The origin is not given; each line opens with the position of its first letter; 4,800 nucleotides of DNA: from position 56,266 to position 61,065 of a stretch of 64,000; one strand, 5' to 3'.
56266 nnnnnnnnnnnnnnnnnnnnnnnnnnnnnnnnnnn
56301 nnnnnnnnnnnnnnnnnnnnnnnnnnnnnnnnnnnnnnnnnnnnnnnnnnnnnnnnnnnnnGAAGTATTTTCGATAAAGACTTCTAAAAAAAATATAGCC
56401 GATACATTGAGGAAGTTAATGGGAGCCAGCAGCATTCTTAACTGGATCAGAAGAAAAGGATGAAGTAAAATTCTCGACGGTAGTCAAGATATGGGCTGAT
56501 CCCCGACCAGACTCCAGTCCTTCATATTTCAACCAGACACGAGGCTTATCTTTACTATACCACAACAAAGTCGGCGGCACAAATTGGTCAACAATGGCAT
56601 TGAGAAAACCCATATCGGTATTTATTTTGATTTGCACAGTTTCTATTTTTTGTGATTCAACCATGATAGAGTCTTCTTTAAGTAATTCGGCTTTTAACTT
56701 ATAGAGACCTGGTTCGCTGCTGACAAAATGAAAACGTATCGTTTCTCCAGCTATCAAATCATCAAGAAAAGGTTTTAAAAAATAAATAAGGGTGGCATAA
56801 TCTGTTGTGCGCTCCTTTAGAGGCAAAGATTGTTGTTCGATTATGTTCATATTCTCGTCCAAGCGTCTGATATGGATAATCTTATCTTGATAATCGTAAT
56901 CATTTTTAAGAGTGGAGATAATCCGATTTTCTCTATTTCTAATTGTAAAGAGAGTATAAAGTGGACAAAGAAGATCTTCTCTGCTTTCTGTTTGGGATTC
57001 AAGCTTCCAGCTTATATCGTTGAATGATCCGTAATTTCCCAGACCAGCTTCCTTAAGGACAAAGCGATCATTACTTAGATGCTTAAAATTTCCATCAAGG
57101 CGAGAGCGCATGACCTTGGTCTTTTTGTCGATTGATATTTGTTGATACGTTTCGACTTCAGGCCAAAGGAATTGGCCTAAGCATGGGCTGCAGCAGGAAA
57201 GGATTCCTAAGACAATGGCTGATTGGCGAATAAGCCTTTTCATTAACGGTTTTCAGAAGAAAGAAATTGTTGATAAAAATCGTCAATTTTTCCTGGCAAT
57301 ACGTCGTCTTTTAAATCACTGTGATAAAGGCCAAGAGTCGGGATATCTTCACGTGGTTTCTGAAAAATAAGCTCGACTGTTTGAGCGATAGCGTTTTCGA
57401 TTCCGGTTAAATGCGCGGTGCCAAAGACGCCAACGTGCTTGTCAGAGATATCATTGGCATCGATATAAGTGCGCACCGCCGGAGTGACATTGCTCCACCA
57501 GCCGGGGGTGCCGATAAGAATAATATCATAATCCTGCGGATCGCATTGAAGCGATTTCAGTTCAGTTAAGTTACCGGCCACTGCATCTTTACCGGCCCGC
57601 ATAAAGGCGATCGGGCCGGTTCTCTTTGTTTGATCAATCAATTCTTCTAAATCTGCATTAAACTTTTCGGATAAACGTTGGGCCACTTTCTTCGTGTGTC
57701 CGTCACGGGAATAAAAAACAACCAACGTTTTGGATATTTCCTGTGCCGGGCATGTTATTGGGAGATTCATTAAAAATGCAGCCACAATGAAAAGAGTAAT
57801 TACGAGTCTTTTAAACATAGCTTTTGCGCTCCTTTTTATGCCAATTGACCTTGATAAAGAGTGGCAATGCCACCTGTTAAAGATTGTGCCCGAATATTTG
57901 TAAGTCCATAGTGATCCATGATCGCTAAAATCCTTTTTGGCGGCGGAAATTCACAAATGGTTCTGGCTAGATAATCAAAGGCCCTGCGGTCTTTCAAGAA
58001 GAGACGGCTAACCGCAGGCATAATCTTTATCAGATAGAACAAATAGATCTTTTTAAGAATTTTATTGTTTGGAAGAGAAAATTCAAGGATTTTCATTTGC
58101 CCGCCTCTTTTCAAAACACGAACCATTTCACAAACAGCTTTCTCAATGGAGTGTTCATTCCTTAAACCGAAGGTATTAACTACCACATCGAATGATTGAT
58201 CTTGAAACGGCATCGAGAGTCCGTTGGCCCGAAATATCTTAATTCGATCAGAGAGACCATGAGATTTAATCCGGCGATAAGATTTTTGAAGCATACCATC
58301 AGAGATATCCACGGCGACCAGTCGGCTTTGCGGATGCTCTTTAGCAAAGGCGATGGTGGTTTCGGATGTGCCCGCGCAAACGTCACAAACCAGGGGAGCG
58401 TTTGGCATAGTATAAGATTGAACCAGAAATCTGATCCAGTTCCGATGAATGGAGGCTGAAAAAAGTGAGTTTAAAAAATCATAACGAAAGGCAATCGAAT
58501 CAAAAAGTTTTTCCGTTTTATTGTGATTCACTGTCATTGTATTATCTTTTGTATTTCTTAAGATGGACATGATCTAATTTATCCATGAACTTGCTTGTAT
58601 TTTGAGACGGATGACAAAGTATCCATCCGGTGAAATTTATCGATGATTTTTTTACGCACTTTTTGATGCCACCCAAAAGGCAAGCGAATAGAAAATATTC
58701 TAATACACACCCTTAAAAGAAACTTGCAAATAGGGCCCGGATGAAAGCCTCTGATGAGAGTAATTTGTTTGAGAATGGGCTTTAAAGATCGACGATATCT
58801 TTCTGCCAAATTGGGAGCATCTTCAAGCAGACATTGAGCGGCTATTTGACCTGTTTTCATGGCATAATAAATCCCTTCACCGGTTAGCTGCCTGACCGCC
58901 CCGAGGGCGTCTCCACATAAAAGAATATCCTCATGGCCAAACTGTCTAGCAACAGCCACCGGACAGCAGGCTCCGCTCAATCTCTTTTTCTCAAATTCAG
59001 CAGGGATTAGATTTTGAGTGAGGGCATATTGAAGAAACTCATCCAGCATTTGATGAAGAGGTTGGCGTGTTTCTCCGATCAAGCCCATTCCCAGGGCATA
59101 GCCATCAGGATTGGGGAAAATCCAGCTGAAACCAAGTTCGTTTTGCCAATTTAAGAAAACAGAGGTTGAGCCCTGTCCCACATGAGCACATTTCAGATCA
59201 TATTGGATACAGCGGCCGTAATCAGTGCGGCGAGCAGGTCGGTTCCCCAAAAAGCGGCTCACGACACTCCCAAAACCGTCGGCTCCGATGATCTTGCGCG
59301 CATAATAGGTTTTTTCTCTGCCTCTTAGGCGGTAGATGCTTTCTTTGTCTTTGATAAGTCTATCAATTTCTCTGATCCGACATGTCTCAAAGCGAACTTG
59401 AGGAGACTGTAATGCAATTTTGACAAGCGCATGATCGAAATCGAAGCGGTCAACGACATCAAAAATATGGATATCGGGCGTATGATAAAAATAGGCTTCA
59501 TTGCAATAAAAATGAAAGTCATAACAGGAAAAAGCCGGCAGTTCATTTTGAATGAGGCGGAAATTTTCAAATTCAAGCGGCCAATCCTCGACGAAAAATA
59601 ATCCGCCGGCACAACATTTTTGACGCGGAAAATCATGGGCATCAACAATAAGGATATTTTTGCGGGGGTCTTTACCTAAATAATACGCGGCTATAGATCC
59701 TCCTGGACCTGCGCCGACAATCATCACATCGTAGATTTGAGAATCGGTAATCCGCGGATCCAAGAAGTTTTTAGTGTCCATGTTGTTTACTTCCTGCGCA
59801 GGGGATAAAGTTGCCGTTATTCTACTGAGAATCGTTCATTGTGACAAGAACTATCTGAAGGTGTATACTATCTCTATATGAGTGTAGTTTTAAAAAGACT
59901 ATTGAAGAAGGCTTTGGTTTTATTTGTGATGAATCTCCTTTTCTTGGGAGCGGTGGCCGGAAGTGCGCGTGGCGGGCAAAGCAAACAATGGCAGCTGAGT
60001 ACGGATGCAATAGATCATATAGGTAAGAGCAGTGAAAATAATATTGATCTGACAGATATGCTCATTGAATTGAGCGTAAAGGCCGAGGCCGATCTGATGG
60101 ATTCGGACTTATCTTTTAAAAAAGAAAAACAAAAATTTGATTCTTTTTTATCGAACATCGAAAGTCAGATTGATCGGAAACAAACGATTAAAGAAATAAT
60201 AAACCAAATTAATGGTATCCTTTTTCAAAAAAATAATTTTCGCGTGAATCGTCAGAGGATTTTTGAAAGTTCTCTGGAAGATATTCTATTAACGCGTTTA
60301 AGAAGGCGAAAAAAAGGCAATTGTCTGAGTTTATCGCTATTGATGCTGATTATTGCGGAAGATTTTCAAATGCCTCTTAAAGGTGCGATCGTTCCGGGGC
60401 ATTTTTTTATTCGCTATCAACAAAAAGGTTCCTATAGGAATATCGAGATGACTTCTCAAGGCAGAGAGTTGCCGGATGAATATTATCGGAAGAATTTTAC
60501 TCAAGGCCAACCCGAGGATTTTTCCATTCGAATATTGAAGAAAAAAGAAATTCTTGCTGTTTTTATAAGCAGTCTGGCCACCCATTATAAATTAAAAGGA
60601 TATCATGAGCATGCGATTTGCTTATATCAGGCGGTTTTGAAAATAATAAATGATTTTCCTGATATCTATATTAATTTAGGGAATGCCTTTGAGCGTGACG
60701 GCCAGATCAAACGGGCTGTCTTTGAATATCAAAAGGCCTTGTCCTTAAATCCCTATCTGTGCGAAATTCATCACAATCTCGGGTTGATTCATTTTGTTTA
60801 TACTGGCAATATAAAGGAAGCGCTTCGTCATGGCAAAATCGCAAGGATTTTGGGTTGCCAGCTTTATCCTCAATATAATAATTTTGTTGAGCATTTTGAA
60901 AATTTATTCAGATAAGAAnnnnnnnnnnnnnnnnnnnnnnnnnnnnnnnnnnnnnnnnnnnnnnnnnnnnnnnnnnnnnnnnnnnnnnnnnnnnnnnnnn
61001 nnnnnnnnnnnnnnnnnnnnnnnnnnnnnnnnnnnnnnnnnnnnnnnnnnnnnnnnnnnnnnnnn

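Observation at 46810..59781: Self-contained non-canonical FAS-II-like lipid/polyketide locus built around a radical-SAM-KS-CLF fusion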

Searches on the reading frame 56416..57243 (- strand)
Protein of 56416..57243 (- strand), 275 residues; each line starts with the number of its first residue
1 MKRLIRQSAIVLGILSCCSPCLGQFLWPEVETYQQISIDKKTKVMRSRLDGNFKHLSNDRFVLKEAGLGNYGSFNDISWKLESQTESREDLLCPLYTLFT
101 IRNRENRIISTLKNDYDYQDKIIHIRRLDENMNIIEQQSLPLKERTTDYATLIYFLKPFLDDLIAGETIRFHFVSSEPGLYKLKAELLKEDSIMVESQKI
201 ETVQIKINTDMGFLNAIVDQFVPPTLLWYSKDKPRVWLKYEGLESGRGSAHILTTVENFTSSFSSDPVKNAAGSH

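Call 4: search_protein_families(library=pfam, proteins=[window:56416-57243:-], max_evalue=0.01)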
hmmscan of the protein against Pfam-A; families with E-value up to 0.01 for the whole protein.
window:56416-57243:- (275 aa): 0 families

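Call 6: search_protein_families(library=ncbifam, proteins=[window:56416-57243:-], max_evalue=0.001)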
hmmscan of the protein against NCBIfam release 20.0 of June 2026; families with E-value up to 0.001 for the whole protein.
window:56416-57243:- (275 aa): 0 families

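Call 53: search_protein_families(library=pfam, proteins=[window:56416-57243:-], max_evalue=0.01)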
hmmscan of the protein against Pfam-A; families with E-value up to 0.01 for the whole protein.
window:56416-57243:- (275 aa): 0 families

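Call 90: find_homologous_proteins(query=window:56419-57243:-, max_evalue=0.00001)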
Query window:56419-57243:- (275 aa): 11 proteins with E <= 0.00001 among 1062 candidates.
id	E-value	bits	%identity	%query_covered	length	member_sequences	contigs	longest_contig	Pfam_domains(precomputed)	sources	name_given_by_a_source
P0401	2.0e-181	619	100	100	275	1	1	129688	-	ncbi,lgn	-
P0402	2.4e-91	324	56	93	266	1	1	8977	PF11306.16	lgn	-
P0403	1.2e-88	315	56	95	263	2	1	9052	-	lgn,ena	-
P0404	2.0e-87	311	53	93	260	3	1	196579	-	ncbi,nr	ncbi:MAG: hypothetical protein P9M07_06405 [Candidatus Aceula meridiana]|nr:hypothetical protein [Ca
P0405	1.1e-86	308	56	91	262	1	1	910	-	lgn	-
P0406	2.5e-85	304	54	86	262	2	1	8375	PF11306.16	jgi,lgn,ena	-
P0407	1.1e-84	302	58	84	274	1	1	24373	-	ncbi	ncbi:hypothetical protein ACFL1E_06000 [Candidatus Omnitrophota bacterium]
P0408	2.0e-77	278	50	90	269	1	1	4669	-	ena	-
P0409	1.1e-71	259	47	91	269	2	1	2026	-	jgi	-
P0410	1.0e-68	250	46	87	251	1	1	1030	PF11306.16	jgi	jgi:hypothetical protein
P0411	1.3e-65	239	53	71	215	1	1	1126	PF11306.16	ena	-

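Call 99: predict_structure(alignment_id=A5)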
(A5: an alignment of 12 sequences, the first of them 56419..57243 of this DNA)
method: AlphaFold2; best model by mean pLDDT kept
length: 275 residues; sequences in the alignment: 12
mean_pLDDT: 66.0   pTM: 0.61
mean pLDDT of the five models: 66.0, 65.5, 63.8, 62.4, 55.2
residues with pLDDT >= 90: 28; 70-90: 121; 50-70: 52; < 50: 74
segments of 3 or more residues with pLDDT < 50: 16-51, 70-74, 243-275
pLDDT, mean of each block of 10 residues (from residue 1): 62 49 27 31 38 71 70 64 79 85 86 90 89 89 73 78 88 68 87 74 86 59 74 74 41 33 34 31
secondary structure, 60 per line:
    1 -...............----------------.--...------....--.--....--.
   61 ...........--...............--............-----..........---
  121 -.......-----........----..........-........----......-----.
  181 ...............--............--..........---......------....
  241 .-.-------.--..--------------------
elements in order: H2-16 E36-38 E45-48 E54-57 E60-71 E74-88 E91-102 E108-117 E122-128 E134-141 E146-148 H149-155 H157-164 E169-174 E180-195 E198-209 H212-221 E225-230 E237-241

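Call 101: fold_search(model_id=the predicted structure, library=pdb)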
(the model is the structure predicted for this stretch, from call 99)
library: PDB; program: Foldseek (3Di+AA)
matches with E <= 10: 1001; with E <= 0.001: 1
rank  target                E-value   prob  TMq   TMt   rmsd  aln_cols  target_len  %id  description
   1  9fqr_Xh               2.5e-05  1.00  0.33  0.28  17.3       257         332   12  96-nm repeat of axonemal doublet microtubules from bovine sperm (released 2025-03-26)
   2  6ntr_A                1.1e-03  1.00  0.38  0.42   5.9       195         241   10  Crystal Structure of Beta-barrel-like Protein of Domain of Unknown Function DUF1849 from Brucella abortus (released 2019-02-13)
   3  6ntr_B                2.6e-03  1.00  0.37  0.41   6.8       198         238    8  Crystal Structure of Beta-barrel-like Protein of Domain of Unknown Function DUF1849 from Brucella abortus (released 2019-02-13)
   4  9l35_B                9.6e-03  0.75  0.20  0.18  15.4       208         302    8  Crystal structure of C45G9.5 protein from Caenorhabditis elegans (released 2025-12-17)
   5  8vwp_A                1.3e-02  0.33  0.19  0.13  20.4       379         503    6  Langya Virus attachment (G) glycoprotein with K85L/L86K mutation (released 2024-05-01)
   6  3mh9_C                2.0e-02  0.66  0.23  0.27   9.0       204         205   10  Crystal structure of LprG mutant V91W from Mycobacterium tuberculosis (released 2010-09-01)
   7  9l35_A                2.4e-02  0.54  0.19  0.18  16.0       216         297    8  Crystal structure of C45G9.5 protein from Caenorhabditis elegans (released 2025-12-17)
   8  3v60_B                2.4e-02  0.25  0.16  0.17  16.8       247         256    9  Structure of S. cerevisiae PCNA conjugated to SUMO on lysine 164 (released 2012-02-29)
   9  8tvi_A                2.4e-02  0.23  0.19  0.13  21.2       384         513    7  Langya Virus G glycoprotein (LayV G) with stabilizing mutations (released 2024-05-01)
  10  2oa9_A                3.5e-02  0.30  0.13  0.14  16.8       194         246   12  Restriction endonuclease MvaI in the absence of DNA (released 2007-02-20)
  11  5jk7_A                3.5e-02  0.16  0.16  0.05  25.4       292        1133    6  The X-ray structure of the DDB1-DCAF1-Vpr-UNG2 complex (released 2016-10-05)
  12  6e7o_A                3.7e-02  0.91  0.26  0.37   7.3       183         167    7  Crystal structure of deglycosylated human EPDR1 (released 2019-01-23)
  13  6nir_C                4.4e-02  0.69  0.16  0.22   9.6       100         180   12  Crystal structure of a GII.4 norovirus HOV protease (released 2019-01-23)
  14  3v61_B                4.6e-02  0.21  0.16  0.17  16.0       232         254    9  Structure of S. cerevisiae PCNA conjugated to SUMO on lysine 164 (released 2012-02-29)
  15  4l6p_A                5.1e-02  0.18  0.15  0.16  16.7       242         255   11  Structure of C22Y Mutant PCNA protein defective in DNA mismatch repair (released 2014-10-01)
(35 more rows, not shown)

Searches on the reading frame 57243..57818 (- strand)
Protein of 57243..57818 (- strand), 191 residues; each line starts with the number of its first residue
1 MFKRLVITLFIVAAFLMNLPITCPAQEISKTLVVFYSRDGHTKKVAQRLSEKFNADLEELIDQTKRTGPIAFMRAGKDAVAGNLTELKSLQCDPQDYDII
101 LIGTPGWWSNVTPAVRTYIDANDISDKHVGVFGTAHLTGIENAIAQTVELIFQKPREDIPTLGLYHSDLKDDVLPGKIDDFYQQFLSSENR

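Call 4: search_protein_families(library=pfam, proteins=[window:57243-57818:-], max_evalue=0.01)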
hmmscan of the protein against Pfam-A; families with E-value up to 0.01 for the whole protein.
window:57243-57818:- (191 aa): 5 families
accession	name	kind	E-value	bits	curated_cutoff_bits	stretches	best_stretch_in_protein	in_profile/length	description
PF12682.12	Flavodoxin_4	-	1.3e-11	44.6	24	1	30-144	1-121/155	Flavodoxin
PF12724.12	Flavodoxin_5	-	2.6e-07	31.5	27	0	32-58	1-26/145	Flavodoxin domain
PF12641.12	Flavodoxin_3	-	0.00014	22.1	27.5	0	79-147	37-89/160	Flavodoxin domain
PF02525.22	Flavodoxin_2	-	0.0019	18.4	27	1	30-120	2-101/198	Flavodoxin-like fold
PF03358.20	FMN_red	-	0.005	16.9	24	1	38-123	12-97/152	NADPH-dependent FMN reductase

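Call 6: search_protein_families(library=ncbifam, proteins=[window:57243-57818:-], max_evalue=0.001)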
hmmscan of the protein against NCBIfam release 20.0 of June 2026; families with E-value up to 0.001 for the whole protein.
window:57243-57818:- (191 aa): 3 families
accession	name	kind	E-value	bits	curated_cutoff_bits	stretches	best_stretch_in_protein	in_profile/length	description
NF005501.0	PRK07116.1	subfamily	3.6e-15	55.7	198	1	28-146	3-127/161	flavodoxin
NF002999.0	PRK03767.1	equivalog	0.00012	22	141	1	29-121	2-94/200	NAD(P)H:quinone oxidoreductase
NF006739.0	PRK09267.1-5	subfamily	0.001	18.9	175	0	31-152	4-106/168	flavodoxin FldA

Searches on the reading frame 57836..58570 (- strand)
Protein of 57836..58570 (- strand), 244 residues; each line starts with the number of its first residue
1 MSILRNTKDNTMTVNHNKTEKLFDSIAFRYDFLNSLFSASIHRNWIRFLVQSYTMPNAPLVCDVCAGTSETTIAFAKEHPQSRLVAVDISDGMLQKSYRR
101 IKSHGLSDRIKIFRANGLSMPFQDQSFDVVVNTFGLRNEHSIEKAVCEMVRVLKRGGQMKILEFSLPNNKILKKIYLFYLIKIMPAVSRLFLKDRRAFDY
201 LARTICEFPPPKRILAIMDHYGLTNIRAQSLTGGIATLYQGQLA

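Call 4: search_protein_families(library=pfam, proteins=[window:57836-58570:-], max_evalue=0.01)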
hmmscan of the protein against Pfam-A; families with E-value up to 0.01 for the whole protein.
window:57836-58570:- (244 aa): 11 families
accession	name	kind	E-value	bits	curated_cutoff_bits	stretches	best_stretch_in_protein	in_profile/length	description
PF01209.24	Ubie_methyltran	-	4.2e-53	180.5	20.1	1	12-241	2-231/233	ubiE/COQ5 methyltransferase family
PF13649.12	Methyltransf_25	-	1.2e-18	68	27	1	61-157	1-97/97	Methyltransferase domain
PF08241.18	Methyltransf_11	-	1e-16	61.8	21.2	1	63-159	2-93/95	Methyltransferase domain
PF13847.12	Methyltransf_31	-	8.6e-13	48.6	27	1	61-165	7-113/145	Methyltransferase domain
PF08242.18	Methyltransf_12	-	6.3e-09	36.9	30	1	63-158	2-97/98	Methyltransferase domain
PF05175.20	MTS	-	2.9e-07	30.7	23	1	47-172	21-150/170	Methyltransferase small domain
PF02390.23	Methyltransf_4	-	1.5e-06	28.2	24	1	58-131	2-77/173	Putative methyltransferase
PF12847.13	Methyltransf_18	-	1.7e-06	28.5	27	1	56-131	13-87/151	Methyltransferase domain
PF04816.18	TrmK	-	9.2e-06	25.8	27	1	76-131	16-71/205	tRNA (adenine(22)-N(1))-methyltransferase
PF13489.12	Methyltransf_23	-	0.00023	21.4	27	1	61-226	26-162/164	Methyltransferase domain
PF05148.21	Methyltransf_8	-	0.00076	19.8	27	1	119-164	115-159/219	Hypothetical methyltransferase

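Call 6: search_protein_families(library=ncbifam, proteins=[window:57836-58570:-], max_evalue=0.001)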
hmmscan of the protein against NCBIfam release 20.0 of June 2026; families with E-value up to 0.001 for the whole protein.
window:57836-58570:- (244 aa): 30 families (the best 25 are shown)
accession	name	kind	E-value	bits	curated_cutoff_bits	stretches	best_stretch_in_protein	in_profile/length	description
TIGR01934.1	MenG_MenH_UbiE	subfamily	1.2e-58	198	158.35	1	20-242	2-222/223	ubiquinone/menaquinone biosynthesis methyltransferase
NF001244.0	PRK00216.1-5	equivalog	5.9e-55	186.1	216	1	14-240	5-232/236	bifunctional demethylmenaquinone methyltransferase/2-methoxy-6-polyprenyl-1,4-benzoquinol methylase UbiE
NF052510.1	methyltran_MpqE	exception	1.2e-51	175.3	335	1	18-240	7-231/234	methyl-plastoquinone biosynthesis methyltransferase MpqE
NF001242.0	PRK00216.1-3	equivalog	1.3e-51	175.5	351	1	19-241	30-255/258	bifunctional demethylmenaquinone methyltransferase/2-methoxy-6-polyprenyl-1,4-benzoquinol methylase UbiE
NF001240.0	PRK00216.1-1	equivalog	1e-48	165.5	378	1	16-241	22-248/251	bifunctional demethylmenaquinone methyltransferase/2-methoxy-6-polyprenyl-1,4-benzoquinol methylase UbiE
NF001241.0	PRK00216.1-2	equivalog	6.3e-47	160.1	327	1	15-241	9-227/231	demethylmenaquinone methyltransferase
NF001243.0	PRK00216.1-4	equivalog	8.8e-44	149.6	235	1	15-241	5-231/237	demethylmenaquinone methyltransferase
TIGR02752.1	MenG_heptapren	equivalog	4.7e-41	140.8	419.85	1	17-241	5-229/231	demethylmenaquinone methyltransferase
NF004452.0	PRK05785.1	equivalog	3.4e-19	69.2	207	1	14-221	6-203/228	hypothetical protein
NF043040.1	corrin_prot_MT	hypoth_equivalog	5e-14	52.2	180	1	21-179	6-165/216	corrinoid protein-associated methyltransferase CpaM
TIGR02072.1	BioC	equivalog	2.4e-10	40.7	184.95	1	46-160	24-131/244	malonyl-ACP O-methyltransferase BioC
NF041537.1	ArsM_AhpD_UU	exception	2.6e-10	39.6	510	1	61-163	80-182/345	arsenite methyltransferase/AhpD domain selenoprotein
NF047649.1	MTase_UXPK_star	exception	3.3e-10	39.5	460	1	61-163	81-183/283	methyltransferase/UXPK-star double selenoprotein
NF040539.1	AST_met_ArsM_2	exception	1.8e-09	37.8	240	1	31-159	33-161/262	putative arsinothricin biosynthesis methyltransferase ArsM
NF045667.1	MTase_DVU1556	equivalog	8.8e-09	35.1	155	1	50-161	15-119/213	DVU_1556 family methyltransferase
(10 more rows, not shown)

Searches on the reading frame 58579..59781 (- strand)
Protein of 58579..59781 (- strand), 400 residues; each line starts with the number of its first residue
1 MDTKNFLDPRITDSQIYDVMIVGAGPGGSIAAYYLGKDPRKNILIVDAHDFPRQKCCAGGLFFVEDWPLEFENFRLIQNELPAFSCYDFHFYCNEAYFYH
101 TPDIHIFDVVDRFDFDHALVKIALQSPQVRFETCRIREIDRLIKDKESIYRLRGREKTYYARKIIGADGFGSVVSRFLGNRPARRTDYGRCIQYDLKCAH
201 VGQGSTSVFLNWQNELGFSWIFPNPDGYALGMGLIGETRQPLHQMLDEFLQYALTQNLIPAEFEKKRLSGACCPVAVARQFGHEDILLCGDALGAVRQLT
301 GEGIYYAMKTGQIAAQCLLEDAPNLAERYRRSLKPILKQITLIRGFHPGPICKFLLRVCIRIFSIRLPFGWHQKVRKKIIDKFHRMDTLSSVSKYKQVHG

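Call 4: search_protein_families(library=pfam, proteins=[window:58579-59781:-], max_evalue=0.01)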
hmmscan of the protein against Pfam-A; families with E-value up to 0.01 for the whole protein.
window:58579-59781:- (400 aa): 5 families
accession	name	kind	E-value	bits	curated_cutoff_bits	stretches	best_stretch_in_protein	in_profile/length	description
PF01494.25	FAD_binding_3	-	3.1e-06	27.1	22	0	17-41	2-26/349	FAD binding domain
PF13450.12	NAD_binding_8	-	7.2e-06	26.6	21.9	1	21-51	1-30/68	NAD(P)-binding Rossmann-like domain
PF01946.23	Thi4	-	5.4e-05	23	26.2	1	16-63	17-64/235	Thi4 family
PF07992.20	Pyr_redox_2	-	0.00067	19.6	26.1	1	17-57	1-41/291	Pyridine nucleotide-disulphide oxidoreductase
PF22578.2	GGR_cat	-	0.0015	18.8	27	1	187-254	1-72/88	Geranylgeranyl reductase catalytic domain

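Call 6: search_protein_families(library=ncbifam, proteins=[window:58579-59781:-], max_evalue=0.001)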
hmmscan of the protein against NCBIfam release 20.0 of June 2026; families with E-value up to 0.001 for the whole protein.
window:58579-59781:- (400 aa): 19 families
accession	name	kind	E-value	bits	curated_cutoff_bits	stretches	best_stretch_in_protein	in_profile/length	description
TIGR02032.1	GG-red-SF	subfamily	1.1e-43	150.1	158.8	1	17-316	1-295/297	geranylgeranyl reductase family protein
TIGR02023.1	BchP-ChlP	subfamily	5.8e-24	84.8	343.3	1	17-323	1-303/388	geranylgeranyl diphosphate reductase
NF045655.1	MkRedMenJ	equivalog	4.9e-20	71.8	700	2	160-326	148-321/406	menaquinone reductase MenJ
NF008519.0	PRK11445.1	equivalog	1.2e-18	67.6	303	1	15-337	2-319/355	FAD-binding protein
NF041160.1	DGGPL_Thplmales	equivalog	2.2e-14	53.2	780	1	16-317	3-309/396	digeranylgeranylglycerophospholipid reductase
NF041080.1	DGGGPL_reductase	equivalog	3.4e-08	32.8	580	0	17-53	2-37/447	digeranylgeranylglycerophospholipid reductase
TIGR02028.1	ChlP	equivalog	3.6e-07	29.3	505.3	1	218-322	208-308/398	geranylgeranyl reductase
NF041385.1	Dggglyphlred_Halo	equivalog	5.5e-07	28.5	700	1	15-316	3-311/405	digeranylgeranylglycerophospholipid reductase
NF049967.1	QhpG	equivalog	1.6e-06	27.3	240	0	109-316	81-284/423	flavin-dependent monooxygenase QhpG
NF038171.1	maturase_LodB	equivalog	2e-06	27.1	400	0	18-55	1-38/361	lysine-epsilon-oxidase maturase LodB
TIGR01988.1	Ubi-OHases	subfamily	2.1e-06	26.9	224.65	0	18-53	1-36/387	ubiquinone biosynthesis hydroxylase, UbiH/UbiF/VisC/COQ6 family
NF006021.0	PRK08163.1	equivalog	2.2e-05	23.6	459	0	107-179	104-174/398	3-hydroxybenzoate 6-monooxygenase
NF004829.0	PRK06183.1-3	subfamily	3.1e-05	22.9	390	0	15-40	7-32/520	bifunctional 3-(3-hydroxy-phenyl)propionate/3-hydroxycinnamic acid hydroxylase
TIGR01377.1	soxA_mon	subfamily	5.1e-05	22.2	479.65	1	17-56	1-39/381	amino oxidase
NF007542.0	PRK10157.1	subfamily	0.00019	20.3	610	0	15-64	4-52/428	FAD-dependent oxidoreductase FixC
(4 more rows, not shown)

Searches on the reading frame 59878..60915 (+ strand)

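Call 4: search_protein_families(library=pfam, proteins=[window:59878-60915:+], max_evalue=0.01)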
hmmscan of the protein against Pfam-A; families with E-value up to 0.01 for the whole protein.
window:59878-60915:+ (345 aa): 8 families
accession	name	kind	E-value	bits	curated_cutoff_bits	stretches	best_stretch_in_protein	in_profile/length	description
PF13369.12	Transglut_core2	-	2.6e-14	53.4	23.5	1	84-203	4-122/155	Transglutaminase-like superfamily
PF13414.12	TPR_11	-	4.2e-13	49.2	26.8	2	239-275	6-42/42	TPR repeat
PF07719.23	TPR_2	-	4.1e-08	33.2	27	1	261-292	1-32/34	Tetratricopeptide repeat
PF13181.12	TPR_8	-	7.4e-07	29.3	25.7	1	262-292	2-32/34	Tetratricopeptide repeat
PF13431.12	TPR_17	-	1.2e-06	28.7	24.4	0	284-313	2-30/34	Tetratricopeptide repeat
PF00515.34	TPR_1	-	1.4e-06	28.3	27.8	1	262-292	2-32/34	Tetratricopeptide repeat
PF13424.12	TPR_12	-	0.00012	22.6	30.1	0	263-290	47-74/77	Tetratricopeptide repeat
PF13176.12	TPR_7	-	0.0078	16.7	27.9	0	231-262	3-34/36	Tetratricopeptide repeat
